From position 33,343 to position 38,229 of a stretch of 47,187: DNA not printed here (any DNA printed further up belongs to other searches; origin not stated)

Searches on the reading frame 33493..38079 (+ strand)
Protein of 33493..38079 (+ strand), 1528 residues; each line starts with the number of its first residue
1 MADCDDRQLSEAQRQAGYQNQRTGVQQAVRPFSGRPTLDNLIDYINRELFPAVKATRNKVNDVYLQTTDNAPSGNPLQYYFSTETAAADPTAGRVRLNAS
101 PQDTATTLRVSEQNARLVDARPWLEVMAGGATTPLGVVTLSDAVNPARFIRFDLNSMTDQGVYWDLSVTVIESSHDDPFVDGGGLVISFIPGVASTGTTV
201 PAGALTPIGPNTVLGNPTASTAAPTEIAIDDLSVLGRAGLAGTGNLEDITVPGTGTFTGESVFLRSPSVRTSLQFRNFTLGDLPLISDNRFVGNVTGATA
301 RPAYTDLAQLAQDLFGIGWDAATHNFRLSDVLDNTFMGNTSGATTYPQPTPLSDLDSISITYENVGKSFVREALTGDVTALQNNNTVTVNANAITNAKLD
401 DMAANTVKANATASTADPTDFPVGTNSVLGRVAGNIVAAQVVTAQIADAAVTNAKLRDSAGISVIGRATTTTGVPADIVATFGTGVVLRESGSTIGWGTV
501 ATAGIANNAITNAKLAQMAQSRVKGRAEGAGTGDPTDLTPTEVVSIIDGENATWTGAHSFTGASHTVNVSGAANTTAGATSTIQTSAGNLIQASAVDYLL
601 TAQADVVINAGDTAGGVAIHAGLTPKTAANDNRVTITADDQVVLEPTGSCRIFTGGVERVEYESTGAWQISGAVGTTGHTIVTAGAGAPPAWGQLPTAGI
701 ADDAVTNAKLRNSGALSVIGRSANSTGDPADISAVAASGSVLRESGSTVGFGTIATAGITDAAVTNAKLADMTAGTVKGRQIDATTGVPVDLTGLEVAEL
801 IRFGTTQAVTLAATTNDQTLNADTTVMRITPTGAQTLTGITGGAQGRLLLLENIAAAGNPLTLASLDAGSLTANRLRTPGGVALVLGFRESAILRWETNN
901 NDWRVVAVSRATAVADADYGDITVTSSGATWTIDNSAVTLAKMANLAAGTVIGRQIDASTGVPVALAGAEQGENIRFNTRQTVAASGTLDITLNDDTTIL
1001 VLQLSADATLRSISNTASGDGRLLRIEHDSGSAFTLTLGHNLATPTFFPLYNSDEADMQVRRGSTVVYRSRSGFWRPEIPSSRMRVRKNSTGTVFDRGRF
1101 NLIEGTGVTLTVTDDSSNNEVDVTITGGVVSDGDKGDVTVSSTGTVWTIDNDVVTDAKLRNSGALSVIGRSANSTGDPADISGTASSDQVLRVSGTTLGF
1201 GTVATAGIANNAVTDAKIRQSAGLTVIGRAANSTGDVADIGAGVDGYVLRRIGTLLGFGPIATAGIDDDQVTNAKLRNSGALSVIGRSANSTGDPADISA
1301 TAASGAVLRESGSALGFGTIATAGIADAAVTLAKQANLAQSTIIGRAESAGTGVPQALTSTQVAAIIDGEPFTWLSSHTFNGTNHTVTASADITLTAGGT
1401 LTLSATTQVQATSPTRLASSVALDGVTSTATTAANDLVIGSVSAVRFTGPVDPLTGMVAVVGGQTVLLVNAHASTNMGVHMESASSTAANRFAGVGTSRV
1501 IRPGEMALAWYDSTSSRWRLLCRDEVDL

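Call 38: search_protein_families(library=pfam, proteins=[window:33493-38079:+], max_evalue=0.01)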
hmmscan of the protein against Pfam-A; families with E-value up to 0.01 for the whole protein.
window:33493-38079:+ (1528 aa): 1 family
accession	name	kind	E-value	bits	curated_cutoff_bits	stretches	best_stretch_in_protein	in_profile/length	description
PF19264.4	DUF5907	-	1e-06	29.2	27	0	700-733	26-59/80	Repeat of unknown function (DUF5907)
